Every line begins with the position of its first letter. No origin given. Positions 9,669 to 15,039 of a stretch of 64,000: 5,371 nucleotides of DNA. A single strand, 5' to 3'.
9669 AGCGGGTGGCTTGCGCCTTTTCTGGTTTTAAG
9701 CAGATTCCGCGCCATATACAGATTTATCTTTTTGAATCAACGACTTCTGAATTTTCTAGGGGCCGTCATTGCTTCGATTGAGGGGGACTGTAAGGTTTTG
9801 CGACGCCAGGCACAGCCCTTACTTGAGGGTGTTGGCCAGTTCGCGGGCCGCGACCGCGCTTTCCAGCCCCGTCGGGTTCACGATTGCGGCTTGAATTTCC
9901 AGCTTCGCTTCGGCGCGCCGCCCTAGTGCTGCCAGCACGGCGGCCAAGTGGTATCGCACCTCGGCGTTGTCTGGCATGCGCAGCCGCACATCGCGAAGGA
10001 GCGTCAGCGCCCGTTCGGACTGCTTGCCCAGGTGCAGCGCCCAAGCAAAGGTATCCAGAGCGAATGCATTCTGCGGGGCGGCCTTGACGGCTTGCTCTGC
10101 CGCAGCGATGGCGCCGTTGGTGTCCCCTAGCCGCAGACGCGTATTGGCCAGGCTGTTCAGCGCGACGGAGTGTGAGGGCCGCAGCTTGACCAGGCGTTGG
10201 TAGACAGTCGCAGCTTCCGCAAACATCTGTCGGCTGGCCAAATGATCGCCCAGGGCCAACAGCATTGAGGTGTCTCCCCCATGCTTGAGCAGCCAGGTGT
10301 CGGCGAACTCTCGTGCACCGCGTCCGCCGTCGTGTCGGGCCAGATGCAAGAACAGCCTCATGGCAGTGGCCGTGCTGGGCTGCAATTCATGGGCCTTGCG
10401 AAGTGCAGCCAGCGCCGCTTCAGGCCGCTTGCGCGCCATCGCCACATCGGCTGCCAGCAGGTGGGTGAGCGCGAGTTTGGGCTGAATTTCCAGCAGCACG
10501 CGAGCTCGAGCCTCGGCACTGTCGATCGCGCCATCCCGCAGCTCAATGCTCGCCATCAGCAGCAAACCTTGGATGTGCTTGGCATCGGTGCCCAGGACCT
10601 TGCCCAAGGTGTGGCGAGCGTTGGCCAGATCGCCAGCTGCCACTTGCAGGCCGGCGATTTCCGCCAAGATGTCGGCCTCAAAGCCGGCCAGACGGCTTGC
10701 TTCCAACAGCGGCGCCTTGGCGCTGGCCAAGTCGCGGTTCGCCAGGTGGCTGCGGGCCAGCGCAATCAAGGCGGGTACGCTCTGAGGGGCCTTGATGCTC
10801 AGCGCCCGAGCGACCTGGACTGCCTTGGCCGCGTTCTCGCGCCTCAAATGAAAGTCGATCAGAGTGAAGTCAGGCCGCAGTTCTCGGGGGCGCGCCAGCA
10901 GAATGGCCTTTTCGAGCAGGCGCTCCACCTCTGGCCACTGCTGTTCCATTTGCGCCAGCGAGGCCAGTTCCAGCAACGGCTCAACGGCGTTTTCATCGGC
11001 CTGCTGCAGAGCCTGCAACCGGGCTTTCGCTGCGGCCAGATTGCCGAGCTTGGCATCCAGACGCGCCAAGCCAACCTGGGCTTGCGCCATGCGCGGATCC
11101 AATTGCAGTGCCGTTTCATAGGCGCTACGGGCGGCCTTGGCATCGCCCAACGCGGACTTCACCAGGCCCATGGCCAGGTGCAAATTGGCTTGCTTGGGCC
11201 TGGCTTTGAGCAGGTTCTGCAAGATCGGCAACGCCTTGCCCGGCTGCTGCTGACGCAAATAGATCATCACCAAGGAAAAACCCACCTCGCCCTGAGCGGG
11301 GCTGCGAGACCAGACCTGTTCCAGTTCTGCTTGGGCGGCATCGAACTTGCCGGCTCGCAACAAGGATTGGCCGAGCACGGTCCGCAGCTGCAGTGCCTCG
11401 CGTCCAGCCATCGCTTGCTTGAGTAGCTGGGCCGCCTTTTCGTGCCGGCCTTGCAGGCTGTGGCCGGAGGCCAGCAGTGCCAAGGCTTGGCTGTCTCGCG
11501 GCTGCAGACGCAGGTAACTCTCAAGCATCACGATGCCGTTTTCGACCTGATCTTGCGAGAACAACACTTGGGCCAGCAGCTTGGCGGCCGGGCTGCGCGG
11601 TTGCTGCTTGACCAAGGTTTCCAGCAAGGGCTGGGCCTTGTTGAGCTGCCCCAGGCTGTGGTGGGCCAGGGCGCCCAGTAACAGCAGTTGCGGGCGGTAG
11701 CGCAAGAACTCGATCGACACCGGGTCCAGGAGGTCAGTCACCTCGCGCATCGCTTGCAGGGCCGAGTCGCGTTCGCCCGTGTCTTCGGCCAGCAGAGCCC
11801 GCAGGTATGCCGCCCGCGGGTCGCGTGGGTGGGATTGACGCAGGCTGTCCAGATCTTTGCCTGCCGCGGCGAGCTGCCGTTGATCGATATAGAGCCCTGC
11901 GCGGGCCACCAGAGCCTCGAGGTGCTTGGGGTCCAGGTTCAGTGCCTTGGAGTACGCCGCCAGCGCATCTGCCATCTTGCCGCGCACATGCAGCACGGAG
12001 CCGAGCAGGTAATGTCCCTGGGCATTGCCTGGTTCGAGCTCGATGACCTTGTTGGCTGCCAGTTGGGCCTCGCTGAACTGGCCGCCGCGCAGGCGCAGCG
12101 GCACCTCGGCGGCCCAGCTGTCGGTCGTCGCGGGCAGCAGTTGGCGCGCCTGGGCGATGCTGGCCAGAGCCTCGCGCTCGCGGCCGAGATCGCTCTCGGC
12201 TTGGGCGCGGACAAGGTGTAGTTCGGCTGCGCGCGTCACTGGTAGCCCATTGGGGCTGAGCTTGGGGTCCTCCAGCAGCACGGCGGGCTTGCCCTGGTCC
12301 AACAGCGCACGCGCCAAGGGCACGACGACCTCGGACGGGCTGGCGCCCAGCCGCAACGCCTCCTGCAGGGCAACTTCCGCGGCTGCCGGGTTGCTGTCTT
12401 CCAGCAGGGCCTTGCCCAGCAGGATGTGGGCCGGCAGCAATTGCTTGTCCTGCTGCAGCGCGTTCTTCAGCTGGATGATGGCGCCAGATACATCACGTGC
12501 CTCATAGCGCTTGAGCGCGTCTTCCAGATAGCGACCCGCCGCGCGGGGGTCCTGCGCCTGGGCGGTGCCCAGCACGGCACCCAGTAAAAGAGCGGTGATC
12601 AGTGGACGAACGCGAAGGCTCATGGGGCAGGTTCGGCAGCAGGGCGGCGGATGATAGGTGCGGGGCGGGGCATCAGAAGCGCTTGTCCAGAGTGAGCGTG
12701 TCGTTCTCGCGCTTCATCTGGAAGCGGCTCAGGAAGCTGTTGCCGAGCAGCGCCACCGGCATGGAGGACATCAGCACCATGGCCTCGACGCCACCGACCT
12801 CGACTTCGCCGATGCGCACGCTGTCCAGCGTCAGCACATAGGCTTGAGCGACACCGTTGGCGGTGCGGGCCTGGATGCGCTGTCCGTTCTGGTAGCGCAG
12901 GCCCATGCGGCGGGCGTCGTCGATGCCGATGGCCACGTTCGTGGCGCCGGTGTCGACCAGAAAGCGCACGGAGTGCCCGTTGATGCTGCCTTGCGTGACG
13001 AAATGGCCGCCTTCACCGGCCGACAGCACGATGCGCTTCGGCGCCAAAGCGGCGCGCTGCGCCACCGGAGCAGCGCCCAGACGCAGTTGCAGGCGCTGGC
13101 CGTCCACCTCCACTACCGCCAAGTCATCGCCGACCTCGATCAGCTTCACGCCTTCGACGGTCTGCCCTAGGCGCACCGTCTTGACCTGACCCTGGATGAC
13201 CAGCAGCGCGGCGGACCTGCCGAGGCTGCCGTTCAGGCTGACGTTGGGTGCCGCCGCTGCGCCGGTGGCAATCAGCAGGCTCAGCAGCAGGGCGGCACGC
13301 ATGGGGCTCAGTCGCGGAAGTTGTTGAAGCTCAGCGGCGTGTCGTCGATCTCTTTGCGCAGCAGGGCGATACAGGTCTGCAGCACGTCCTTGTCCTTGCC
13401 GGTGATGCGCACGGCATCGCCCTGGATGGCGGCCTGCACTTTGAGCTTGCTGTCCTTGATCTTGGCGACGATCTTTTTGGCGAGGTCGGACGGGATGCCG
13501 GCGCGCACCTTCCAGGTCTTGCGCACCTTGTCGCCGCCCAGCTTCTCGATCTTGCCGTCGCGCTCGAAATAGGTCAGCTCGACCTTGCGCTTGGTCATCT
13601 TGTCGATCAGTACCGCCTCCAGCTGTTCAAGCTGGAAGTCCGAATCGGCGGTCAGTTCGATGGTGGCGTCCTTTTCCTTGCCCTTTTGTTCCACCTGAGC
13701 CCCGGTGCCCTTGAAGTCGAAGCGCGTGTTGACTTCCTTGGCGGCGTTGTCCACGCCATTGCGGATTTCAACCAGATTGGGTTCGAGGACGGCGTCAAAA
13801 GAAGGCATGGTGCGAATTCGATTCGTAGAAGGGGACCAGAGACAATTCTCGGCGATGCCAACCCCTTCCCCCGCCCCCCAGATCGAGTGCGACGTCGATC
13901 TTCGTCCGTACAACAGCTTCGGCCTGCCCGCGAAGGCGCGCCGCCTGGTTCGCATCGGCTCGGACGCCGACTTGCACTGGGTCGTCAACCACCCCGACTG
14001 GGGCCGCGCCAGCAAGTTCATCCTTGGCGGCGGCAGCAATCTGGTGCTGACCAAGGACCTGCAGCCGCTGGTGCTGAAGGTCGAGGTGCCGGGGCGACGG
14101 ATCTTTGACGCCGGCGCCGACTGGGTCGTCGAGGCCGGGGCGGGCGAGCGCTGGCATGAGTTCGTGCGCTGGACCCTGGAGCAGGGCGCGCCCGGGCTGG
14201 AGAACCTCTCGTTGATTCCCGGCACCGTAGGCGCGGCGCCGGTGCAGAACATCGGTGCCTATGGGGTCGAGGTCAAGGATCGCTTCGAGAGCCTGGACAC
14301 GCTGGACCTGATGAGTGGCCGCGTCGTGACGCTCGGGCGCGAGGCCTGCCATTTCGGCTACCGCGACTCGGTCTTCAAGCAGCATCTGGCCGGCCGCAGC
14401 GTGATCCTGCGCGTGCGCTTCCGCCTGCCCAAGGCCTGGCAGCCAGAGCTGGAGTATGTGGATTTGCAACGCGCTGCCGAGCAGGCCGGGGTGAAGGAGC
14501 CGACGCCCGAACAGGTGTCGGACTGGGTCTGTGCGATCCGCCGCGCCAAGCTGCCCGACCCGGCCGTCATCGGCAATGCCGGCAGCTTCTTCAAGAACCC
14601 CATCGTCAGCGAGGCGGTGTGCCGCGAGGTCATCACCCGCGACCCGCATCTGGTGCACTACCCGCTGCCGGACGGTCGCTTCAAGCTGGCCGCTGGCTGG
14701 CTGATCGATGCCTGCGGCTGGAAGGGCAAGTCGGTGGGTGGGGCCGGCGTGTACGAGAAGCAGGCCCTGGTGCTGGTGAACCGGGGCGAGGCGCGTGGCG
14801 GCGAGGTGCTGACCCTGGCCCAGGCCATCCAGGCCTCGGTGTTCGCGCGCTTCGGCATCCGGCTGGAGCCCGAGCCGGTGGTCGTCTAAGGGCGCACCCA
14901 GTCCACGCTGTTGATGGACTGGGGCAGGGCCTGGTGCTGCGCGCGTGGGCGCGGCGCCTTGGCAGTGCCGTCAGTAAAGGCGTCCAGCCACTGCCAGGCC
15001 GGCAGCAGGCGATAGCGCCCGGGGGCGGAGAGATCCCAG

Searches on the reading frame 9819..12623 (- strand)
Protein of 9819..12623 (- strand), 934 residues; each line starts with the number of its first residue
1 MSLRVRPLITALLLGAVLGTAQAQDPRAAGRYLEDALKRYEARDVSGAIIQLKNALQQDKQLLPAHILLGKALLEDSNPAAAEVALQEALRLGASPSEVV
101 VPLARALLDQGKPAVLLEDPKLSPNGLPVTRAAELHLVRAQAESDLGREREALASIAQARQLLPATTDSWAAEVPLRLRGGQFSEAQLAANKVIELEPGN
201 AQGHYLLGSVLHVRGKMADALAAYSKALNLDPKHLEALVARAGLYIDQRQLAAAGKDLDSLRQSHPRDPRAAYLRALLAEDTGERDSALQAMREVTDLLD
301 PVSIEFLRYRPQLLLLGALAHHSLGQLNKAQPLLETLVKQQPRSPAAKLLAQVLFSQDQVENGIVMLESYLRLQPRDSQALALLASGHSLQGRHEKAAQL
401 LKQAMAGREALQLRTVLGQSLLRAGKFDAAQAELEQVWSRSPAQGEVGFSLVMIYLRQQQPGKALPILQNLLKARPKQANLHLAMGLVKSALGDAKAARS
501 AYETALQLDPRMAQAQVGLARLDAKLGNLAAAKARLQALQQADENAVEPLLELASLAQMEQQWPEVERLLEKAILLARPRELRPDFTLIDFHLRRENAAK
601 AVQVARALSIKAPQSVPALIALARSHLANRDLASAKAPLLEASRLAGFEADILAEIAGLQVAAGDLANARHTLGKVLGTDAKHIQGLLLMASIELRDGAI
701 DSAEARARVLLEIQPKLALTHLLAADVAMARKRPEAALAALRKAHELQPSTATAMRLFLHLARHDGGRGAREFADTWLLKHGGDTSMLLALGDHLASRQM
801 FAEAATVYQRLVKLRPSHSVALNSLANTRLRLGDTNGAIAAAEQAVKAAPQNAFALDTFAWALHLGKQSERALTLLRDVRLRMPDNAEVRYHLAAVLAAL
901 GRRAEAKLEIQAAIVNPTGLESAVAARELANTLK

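Call 70: search_protein_families(library=pfam, proteins=[window:9819-12623:-], max_evalue=0.0001)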
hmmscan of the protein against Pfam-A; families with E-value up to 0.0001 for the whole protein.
window:9819-12623:- (934 aa): 20 families
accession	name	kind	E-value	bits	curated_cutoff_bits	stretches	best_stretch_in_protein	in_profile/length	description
PF14559.12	TPR_19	-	3.7e-49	165.4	25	4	421-485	1-65/68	Tetratricopeptide repeat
PF13432.12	TPR_16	-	2.4e-35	121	32.7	2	174-233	4-63/65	Tetratricopeptide repeat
PF07719.23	TPR_2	-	3.6e-32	108.2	27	0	201-234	1-34/34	Tetratricopeptide repeat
PF13428.12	TPR_14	-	1.6e-31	106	23.5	0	480-522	2-44/44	Tetratricopeptide repeat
PF23914.1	TPR_CcmH_CycH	-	1.7e-27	96.6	42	1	182-301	31-153/158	Cytochrome c-type biogenesis protein H TPR domain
PF13181.12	TPR_8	-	3.4e-27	92.7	25.7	0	480-510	2-32/34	Tetratricopeptide repeat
PF12895.13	ANAPC3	-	5.5e-24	84.7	27.2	1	357-436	2-81/82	Anaphase-promoting complex, cyclosome, subunit 3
PF00515.34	TPR_1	-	3.7e-22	77.6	27.8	1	201-234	1-34/34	Tetratricopeptide repeat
PF13431.12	TPR_17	-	1.5e-19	69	24.4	0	808-839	2-33/34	Tetratricopeptide repeat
PF13414.12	TPR_11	-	4.2e-19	68.4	26.8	0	208-242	1-35/42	TPR repeat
PF13424.12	TPR_12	-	1.6e-13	51.1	30.1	1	787-850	12-76/77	Tetratricopeptide repeat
PF25062.1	ARM_TT21_N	-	2.7e-13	50.6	40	0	366-564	16-219/222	Tetratricopeptide repeat protein 21 N-terminal ARM repeat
PF25063.1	ARM_TT21_C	-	7.6e-10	39.4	35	0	380-478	97-197/209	Tetratricopeptide repeat protein 21 C-terminal ARM domain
PF13371.12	TPR_9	-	1.4e-09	38.3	35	1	454-517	4-67/73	Tetratricopeptide repeat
PF13174.12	TPR_6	-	2.8e-09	37.4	26.3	0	314-344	3-33/33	Tetratricopeptide repeat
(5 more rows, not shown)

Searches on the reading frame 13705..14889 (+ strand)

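Call 51: search_protein_families(library=pfam, proteins=[window:13705-14889:+], max_evalue=0.00001)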
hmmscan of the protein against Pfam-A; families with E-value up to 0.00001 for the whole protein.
window:13705-14889:+ (394 aa): 2 families
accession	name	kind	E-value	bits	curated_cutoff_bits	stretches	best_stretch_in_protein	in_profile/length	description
PF02873.21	MurB_C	-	2.4e-29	101.9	27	1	271-394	2-99/99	UDP-N-acetylenolpyruvoylglucosamine reductase, C-terminal domain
PF01565.28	FAD_binding_4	-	1.2e-17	64.4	26.4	1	81-211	4-139/139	FAD binding domain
